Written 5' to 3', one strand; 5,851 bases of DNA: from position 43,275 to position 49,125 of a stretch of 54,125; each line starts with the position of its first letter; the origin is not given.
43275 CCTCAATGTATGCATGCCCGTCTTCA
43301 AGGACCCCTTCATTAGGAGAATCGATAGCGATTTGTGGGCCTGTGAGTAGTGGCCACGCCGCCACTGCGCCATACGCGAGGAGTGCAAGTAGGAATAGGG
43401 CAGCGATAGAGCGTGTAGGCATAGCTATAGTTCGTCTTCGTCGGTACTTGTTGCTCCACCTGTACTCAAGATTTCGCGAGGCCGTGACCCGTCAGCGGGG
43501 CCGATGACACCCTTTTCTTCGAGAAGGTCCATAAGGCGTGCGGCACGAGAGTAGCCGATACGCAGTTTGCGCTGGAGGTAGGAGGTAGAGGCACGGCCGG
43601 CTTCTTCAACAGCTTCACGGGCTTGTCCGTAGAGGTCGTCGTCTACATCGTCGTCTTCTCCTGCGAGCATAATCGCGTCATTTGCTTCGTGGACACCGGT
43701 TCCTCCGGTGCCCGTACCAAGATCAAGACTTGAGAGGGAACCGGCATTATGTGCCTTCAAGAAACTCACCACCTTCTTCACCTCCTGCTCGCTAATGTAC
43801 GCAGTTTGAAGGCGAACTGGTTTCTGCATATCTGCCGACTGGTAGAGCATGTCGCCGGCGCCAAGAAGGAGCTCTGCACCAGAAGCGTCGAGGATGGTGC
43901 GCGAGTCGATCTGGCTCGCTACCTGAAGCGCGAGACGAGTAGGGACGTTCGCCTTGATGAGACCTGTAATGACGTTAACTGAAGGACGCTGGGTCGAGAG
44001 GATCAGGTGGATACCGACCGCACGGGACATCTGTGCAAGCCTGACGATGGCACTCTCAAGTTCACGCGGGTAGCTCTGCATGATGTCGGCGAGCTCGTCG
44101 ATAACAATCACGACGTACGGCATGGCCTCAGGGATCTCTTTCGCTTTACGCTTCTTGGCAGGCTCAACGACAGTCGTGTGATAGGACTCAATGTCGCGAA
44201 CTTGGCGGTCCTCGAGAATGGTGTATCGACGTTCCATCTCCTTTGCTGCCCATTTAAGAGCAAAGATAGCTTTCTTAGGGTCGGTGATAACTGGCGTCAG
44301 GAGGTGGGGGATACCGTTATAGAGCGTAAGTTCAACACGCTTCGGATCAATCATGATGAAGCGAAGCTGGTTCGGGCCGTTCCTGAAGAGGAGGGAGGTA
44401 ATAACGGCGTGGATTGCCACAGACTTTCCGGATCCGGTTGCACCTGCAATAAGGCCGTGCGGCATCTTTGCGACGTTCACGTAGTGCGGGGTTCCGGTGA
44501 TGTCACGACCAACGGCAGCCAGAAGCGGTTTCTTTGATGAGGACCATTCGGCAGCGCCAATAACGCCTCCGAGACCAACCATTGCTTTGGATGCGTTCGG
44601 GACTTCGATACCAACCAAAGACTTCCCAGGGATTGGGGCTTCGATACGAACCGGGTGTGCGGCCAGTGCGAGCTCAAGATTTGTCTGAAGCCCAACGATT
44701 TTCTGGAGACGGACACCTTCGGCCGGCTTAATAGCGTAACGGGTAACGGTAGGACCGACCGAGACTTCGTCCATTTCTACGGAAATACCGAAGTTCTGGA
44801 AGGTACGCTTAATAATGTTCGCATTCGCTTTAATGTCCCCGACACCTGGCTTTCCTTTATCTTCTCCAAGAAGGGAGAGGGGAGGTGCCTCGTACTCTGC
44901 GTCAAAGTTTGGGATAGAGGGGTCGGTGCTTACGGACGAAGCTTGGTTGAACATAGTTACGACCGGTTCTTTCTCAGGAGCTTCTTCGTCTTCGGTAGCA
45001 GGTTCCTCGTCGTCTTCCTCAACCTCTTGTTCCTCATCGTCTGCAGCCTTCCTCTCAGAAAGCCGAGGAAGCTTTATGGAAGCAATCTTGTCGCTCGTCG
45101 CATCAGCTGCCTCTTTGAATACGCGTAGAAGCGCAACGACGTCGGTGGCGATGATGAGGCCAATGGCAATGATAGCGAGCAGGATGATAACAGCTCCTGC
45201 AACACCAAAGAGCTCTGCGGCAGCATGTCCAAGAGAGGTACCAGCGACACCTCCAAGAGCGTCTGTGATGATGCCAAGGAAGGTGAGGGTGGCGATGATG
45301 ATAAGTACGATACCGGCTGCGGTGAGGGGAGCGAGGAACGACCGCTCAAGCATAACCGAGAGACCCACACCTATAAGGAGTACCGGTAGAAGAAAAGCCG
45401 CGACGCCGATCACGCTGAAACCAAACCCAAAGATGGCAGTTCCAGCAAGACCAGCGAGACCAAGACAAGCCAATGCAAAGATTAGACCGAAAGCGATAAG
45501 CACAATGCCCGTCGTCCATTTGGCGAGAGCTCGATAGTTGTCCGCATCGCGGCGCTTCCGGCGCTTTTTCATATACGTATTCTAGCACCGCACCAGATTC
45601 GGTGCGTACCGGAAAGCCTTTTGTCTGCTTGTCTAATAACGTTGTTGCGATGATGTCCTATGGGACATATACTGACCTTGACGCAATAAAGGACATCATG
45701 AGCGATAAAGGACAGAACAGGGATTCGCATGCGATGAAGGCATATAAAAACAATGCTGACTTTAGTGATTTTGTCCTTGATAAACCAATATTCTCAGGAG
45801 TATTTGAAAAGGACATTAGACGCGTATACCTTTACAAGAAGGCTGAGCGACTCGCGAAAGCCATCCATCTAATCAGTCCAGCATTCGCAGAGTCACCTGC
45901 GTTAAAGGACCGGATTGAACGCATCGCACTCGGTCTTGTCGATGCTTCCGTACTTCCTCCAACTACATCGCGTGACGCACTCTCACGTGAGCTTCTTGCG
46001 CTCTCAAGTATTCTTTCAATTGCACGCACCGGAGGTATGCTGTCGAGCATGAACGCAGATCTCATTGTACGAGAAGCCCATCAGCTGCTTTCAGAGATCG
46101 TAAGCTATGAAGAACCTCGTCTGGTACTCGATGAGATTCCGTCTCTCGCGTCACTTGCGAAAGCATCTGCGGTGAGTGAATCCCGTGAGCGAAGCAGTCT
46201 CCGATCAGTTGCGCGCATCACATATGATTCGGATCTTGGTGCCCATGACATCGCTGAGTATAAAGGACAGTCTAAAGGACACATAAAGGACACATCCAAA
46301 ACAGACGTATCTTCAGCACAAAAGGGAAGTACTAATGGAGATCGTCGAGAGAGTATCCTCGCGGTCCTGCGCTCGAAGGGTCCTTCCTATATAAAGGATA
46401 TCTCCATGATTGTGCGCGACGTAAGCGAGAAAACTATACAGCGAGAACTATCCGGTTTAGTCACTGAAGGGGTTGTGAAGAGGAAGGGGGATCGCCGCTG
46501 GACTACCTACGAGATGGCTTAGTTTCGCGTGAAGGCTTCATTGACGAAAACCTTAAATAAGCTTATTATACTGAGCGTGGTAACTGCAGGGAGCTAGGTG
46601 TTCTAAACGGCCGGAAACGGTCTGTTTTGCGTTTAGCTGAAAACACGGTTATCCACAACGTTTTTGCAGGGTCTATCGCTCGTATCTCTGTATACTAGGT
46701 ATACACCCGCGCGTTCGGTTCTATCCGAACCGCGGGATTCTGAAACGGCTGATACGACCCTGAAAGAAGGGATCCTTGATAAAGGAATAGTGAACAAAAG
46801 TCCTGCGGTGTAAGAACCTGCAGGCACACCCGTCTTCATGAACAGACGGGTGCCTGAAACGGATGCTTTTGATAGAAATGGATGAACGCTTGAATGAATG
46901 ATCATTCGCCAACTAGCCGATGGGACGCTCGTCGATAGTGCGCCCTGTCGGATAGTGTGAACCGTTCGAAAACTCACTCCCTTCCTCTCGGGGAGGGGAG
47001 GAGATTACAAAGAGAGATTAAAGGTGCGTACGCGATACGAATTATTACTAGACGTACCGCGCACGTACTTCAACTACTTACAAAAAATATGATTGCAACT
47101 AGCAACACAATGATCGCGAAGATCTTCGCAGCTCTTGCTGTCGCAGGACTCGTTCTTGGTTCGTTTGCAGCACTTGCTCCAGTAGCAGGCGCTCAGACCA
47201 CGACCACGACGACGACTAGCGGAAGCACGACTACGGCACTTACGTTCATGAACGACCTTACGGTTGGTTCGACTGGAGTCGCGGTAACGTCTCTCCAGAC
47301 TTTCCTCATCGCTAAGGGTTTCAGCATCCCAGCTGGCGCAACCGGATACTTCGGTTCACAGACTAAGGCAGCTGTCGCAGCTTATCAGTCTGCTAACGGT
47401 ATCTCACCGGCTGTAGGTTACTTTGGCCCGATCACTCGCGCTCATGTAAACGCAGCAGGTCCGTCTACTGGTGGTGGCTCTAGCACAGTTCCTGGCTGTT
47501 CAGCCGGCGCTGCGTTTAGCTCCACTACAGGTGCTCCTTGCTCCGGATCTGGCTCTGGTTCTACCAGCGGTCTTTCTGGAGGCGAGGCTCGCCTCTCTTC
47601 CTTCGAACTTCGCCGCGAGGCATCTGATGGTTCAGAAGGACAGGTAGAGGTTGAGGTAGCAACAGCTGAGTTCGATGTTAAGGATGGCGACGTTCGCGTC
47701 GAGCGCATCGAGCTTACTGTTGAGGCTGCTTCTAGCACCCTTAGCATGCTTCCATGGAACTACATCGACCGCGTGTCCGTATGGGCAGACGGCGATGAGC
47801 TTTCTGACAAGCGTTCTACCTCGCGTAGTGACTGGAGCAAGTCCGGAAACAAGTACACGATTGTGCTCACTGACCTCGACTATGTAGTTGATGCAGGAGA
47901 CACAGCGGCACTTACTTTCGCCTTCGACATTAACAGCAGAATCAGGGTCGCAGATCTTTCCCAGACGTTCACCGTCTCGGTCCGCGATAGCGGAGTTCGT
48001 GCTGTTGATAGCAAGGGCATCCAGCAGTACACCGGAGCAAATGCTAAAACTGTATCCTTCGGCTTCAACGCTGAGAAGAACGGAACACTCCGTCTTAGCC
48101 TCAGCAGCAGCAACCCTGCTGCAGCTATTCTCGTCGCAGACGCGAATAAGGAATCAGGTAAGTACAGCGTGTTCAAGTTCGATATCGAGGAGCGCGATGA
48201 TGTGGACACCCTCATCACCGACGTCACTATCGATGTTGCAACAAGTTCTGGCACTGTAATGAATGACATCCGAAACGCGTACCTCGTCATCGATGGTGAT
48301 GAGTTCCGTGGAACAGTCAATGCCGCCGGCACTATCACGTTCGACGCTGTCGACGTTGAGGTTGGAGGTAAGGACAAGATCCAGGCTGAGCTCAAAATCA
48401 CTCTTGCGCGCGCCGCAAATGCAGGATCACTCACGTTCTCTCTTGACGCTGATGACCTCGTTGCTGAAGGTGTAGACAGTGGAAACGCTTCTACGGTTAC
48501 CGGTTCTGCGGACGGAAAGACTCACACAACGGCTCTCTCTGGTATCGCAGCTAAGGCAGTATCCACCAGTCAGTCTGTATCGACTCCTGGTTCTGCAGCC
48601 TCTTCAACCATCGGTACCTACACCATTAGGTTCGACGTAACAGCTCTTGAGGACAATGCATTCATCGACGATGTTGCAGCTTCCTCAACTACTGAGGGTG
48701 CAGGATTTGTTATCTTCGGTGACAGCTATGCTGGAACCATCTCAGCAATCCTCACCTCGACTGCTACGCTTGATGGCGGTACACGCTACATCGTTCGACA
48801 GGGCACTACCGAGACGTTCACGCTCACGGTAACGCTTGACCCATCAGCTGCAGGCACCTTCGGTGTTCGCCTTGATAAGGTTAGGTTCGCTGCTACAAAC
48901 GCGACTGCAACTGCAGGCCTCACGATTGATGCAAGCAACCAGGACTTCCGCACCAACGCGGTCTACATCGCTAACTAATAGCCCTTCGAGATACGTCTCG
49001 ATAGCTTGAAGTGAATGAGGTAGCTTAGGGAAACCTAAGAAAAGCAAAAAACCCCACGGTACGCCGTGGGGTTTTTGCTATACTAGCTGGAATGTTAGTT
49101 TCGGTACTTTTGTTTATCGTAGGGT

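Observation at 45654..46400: Iteron/operator-like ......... repeats embedded in the gene for a winged-helix protein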

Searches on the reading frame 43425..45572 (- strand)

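Call 61: search_protein_families(library=pfam, proteins=[window:43425-45572:-], max_evalue=0.00001)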
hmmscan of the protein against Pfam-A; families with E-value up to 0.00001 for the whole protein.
window:43425-45572:- (715 aa): 3 families
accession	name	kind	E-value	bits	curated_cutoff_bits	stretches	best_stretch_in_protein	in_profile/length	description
PF01580.24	FtsK_SpoIIIE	-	2.5e-62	210.6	24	1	338-532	6-221/221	FtsK/SpoIIIE family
PF17854.6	FtsK_alpha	-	5.6e-27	94.3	22.9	1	230-326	2-101/101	FtsK alpha domain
PF09397.16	FtsK_gamma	-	7.2e-26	90.1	30.6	1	644-703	3-62/63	Ftsk gamma domain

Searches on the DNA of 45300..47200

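Call 29: search_rna_families(source=window, start=45300, end=47200, threshold=evalue, max_evalue=1)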
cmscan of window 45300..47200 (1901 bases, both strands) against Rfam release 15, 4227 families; matches with E-value up to 1: 1.
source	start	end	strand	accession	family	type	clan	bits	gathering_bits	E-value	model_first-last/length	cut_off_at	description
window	46931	47020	+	RF00062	HgcC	Gene;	-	17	50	0.49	1-130/130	no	HgcC family RNA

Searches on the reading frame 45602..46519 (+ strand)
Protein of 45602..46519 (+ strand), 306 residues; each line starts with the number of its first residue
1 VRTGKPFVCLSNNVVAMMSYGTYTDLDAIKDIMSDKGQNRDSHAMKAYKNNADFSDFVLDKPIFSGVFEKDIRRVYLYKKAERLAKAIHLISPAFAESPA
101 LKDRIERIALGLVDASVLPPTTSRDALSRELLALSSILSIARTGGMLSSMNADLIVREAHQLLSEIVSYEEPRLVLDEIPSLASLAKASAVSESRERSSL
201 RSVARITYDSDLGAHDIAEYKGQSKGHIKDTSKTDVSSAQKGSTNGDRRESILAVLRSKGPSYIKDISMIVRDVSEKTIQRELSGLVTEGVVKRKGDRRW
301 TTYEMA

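Call 4: search_protein_families(library=pfam, proteins=[window:45602-46519:+], max_evalue=1)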
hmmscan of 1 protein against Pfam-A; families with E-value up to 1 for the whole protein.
window:45602-46519:+ (306 aa): 7 families
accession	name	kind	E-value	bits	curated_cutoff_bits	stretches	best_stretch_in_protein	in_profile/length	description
PF25213.1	HVO_A0261_N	-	0.002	18.4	35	1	247-298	11-60/86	HVO_A0261 N-terminal domain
PF08220.18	HTH_DeoR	-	0.021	15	21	1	248-294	1-46/57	DeoR-like helix-turn-helix domain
PF01972.22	SDH_protease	-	0.041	13.3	31.3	1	250-281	165-196/286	ClpP-like SDH-type serine proteinase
PF03965.22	Penicillinase_R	-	0.083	13.7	22.6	1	246-303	2-62/115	Penicillinase repressor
PF25212.1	HVO_A0114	-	0.092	13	27.6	1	247-299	22-73/84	HVO_A0114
PF24033.1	DUF7342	-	0.094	13.1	31.6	1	273-305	28-60/150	Family of unknown function (DUF7342)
PF01978.25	TrmB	-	0.16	12.3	25.6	1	255-298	17-58/68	Sugar-specific transcriptional regulator TrmB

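Call 5: search_protein_families(library=ncbifam, proteins=[window:45602-46519:+], max_evalue=1)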
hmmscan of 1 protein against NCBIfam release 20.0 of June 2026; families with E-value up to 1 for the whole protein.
window:45602-46519:+ (306 aa): 4 families
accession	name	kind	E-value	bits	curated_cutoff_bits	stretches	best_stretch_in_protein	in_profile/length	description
TIGR01884.1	cas_HTH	subfamily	0.0003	20.3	60.2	1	243-298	138-192/202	CRISPR-associated CARF protein Csa3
NF007316.0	PRK09802.1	equivalog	0.0038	16.4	351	1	232-294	2-63/269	DeoR family transcriptional regulator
NF047768.1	Clp_like_SDH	equivalog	0.032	13.7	250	1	250-288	152-189/260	SDH family Clp fold serine proteinase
NF040755.1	AgaR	equivalog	0.04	13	260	1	246-294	5-52/256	transcriptional repressor AgaR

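Call 37: find_homologous_proteins(query=window:45698-46519:+, max_evalue=0.00001)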
Query window:45698-46519:+ (274 aa): 1505 proteins with E <= 0.00001 among 4608 candidates; the best 120 are listed.
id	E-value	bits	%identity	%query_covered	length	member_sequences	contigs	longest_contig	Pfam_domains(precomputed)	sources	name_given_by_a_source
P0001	7.7e-167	571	100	100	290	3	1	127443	-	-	-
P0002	8.3e-150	515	91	100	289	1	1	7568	-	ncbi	-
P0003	4.4e-143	493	88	100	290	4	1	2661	-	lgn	-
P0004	2.1e-141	488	86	100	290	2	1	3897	-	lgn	-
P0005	2.1e-140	485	86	100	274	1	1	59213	-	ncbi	ncbi:MAG: hypothetical protein V4682_03870 [Patescibacteria group bacterium]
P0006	3.2e-140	484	86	100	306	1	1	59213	-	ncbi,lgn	-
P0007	6.0e-140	483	86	100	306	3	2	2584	-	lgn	-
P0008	2.1e-139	481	85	100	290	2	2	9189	-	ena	-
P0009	2.1e-138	478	84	100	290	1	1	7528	-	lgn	-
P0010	2.5e-138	478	84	100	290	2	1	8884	-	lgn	-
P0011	1.2e-137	475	83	100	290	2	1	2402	-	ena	-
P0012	1.2e-133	462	85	100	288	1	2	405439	-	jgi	-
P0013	1.5e-133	462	82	100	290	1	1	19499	-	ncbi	-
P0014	5.1e-128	444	81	100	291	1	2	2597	-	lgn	-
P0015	1.3e-126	439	78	100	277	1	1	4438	-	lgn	-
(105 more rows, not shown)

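Call 48: predict_structure(alignment_id=A1)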
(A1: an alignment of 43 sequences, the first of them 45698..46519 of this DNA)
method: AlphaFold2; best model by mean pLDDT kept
length: 274 residues; sequences in the alignment: 43
mean_pLDDT: 70.5   pTM: 0.39
mean pLDDT of the five models: 70.5, 70.1, 69.8, 68.0, 67.5
residues with pLDDT >= 90: 67; 70-90: 91; 50-70: 33; < 50: 83
segments of 3 or more residues with pLDDT < 50: 1-28, 141-146, 163-177, 179-211
pLDDT, mean of each block of 10 residues (from residue 1): 42 36 44 62 89 93 91 94 89 92 92 89 92 74 50 59 48 45 40 40 36 74 87 87 86 88 82 85
secondary structure, 60 per line:
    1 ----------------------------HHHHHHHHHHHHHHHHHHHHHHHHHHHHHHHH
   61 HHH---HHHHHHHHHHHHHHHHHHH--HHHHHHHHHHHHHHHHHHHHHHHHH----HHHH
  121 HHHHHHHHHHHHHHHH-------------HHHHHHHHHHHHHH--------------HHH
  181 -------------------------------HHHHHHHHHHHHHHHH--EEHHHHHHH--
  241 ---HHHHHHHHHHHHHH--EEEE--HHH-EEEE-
elements in order: H29-63 H67-85 H88-112 H117-136 H150-163 H212-227 H232-238 H244-257 E260-263 E270-273

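Call 53: fold_search(model_id=the predicted structure, library=pdb)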
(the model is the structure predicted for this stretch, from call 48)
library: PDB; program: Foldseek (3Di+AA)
matches with E <= 10: 1127; with E <= 0.001: 0
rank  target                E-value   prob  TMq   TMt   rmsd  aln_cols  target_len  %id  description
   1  4kmf_A                8.3e-03  1.00  0.22  0.93   1.1        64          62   19  Crystal structure of Zalpha domain from Carassius auratus PKZ in complex with Z-DNA (released 2013-07-03)
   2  5j6x_B                2.7e-02  1.00  0.21  0.86   1.6        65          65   22  Crystal structure of the apo-Zalpha of Zebrafish PKZ (released 2016-09-07)
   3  1ucr_A                3.7e-02  1.00  0.20  0.66   2.2        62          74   19  Three-dimensional crystal structure of dissimilatory sulfite reductase D (DsrD) (released 2003-10-14)
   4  1wq2_A                3.9e-02  1.00  0.20  0.75   2.0        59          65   19  Neutron Crystal Structure Of Dissimilatory Sulfite Reductase D (DsrD) (released 2005-09-19)
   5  3lmm_D                4.1e-02  1.00  0.21  0.11   1.4        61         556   23  Crystal Structure of the DIP2311 protein from Corynebacterium diphtheriae, Northeast Structural Genomics Consortium Ta (released 2010-02-16)
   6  5j6x_A                4.3e-02  1.00  0.21  0.85   1.6        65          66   22  Crystal structure of the apo-Zalpha of Zebrafish PKZ (released 2016-09-07)
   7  3lmm_B                4.3e-02  1.00  0.21  0.11   1.4        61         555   23  Crystal Structure of the DIP2311 protein from Corynebacterium diphtheriae, Northeast Structural Genomics Consortium Ta (released 2010-02-16)
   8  1wq2_B                4.5e-02  1.00  0.20  0.76   2.1        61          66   20  Neutron Crystal Structure Of Dissimilatory Sulfite Reductase D (DsrD) (released 2005-09-19)
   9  4ray_A                5.0e-02  1.00  0.20  0.39   2.2        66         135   24  Crystal structure of Magnetospirillum gryphiswaldense MSR-1 Apo-Fur (released 2015-07-15)
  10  2rld_C                5.3e-02  1.00  0.30  0.65   3.5       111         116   10  CRYSTAL STRUCTURE OF A PROTEIN WITH UNKNOWN FUNCTION FROM S23 RIBOSOMAL PROTEIN FAMILY (BT_0352) FROM BACTEROIDES THET (released 2007-10-30)
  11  4wcg_A                7.3e-02  1.00  0.20  0.85   1.5        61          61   16  The binding mode of Cyprinid Herpesvirus3 ORF112-Zalpha to Z-DNA (released 2015-11-18)
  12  9ire_A                7.3e-02  1.00  0.21  0.36   2.7        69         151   19  CRYSTAL STRUCTURE OF Bacillus cereus FERRIC UPTAKE REGULATOR (released 2025-07-23)
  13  2dk5_MODEL_1_A        7.3e-02  1.00  0.20  0.56  11.7        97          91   10  Solution structure of Winged-Helix domain in RNA polymerase III 39KDa polypeptide (released 2006-10-06)
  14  9a4a_B                7.7e-02  1.00  0.19  0.34   2.8        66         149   18  Model of YLAN-FUR by crosslinking MS and deep learning (released 2024-09-18)
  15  9c3h_Sc               7.7e-02  1.00  0.19  0.56   9.0        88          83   15  Structure of the CNOT3-bound human 80S ribosome with tRNA-ARG in the P-site. (released 2024-12-04)
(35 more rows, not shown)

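Call 73: search_protein_families(library=pfam, alignment_id=A1, max_evalue=0.1)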
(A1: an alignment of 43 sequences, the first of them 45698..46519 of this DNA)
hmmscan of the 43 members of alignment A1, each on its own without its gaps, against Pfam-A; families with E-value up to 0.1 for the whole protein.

A. member 1, window:45698-46519:+ (274 aa): 6 families
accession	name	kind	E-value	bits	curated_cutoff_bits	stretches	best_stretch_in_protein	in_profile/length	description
PF25213.1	HVO_A0261_N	-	0.0016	18.7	35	1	215-266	11-60/86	HVO_A0261 N-terminal domain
PF08220.18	HTH_DeoR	-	0.018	15.2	21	1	216-262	1-46/57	DeoR-like helix-turn-helix domain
PF01972.22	SDH_protease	-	0.035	13.6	31.3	1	218-249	165-196/286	ClpP-like SDH-type serine proteinase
PF03965.22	Penicillinase_R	-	0.067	14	22.6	0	214-271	2-62/115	Penicillinase repressor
PF24033.1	DUF7342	-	0.078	13.4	31.6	0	241-273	28-60/150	Family of unknown function (DUF7342)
PF25212.1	HVO_A0114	-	0.081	13.2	27.6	0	215-267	22-73/84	HVO_A0114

B. families by the number of members that match (of 43 scanned): 28 families (the first 25 are shown)
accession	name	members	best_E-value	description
PF08220.18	HTH_DeoR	38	4.9e-06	DeoR-like helix-turn-helix domain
PF25213.1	HVO_A0261_N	37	3e-05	HVO_A0261 N-terminal domain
PF25212.1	HVO_A0114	26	0.00065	HVO_A0114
PF24033.1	DUF7342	19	0.0011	Family of unknown function (DUF7342)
PF03965.22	Penicillinase_R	12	0.00024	Penicillinase repressor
PF01978.25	TrmB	10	0.00018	Sugar-specific transcriptional regulator TrmB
PF01972.22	SDH_protease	10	0.0042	ClpP-like SDH-type serine proteinase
PF08679.17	DsrD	9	0.0081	Dissimilatory sulfite reductase D (DsrD)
PF01638.23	HxlR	6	0.0062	HxlR-like helix-turn-helix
PF16654.10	DAPDH_C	6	0.011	Diaminopimelic acid dehydrogenase C-terminal domain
PF08279.18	HTH_11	5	0.0037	HTH domain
PF12840.13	HTH_20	4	0.017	Helix-turn-helix domain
PF13463.12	HTH_27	3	0.0048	Winged helix DNA-binding domain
PF01022.26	HTH_5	2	0.011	Bacterial regulatory protein, arsR family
PF19121.6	DUF5805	2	0.027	Family of unknown function (DUF5805)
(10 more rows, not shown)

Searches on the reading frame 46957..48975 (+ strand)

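Call 61: search_protein_families(library=pfam, proteins=[window:46957-48975:+], max_evalue=0.00001)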
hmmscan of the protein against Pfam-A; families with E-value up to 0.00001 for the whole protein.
window:46957-48975:+ (673 aa): 1 family
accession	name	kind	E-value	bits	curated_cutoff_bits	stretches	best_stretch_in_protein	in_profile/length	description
PF01471.23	PG_binding_1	-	3.6e-10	40.3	23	1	107-161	2-54/57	Putative peptidoglycan binding domain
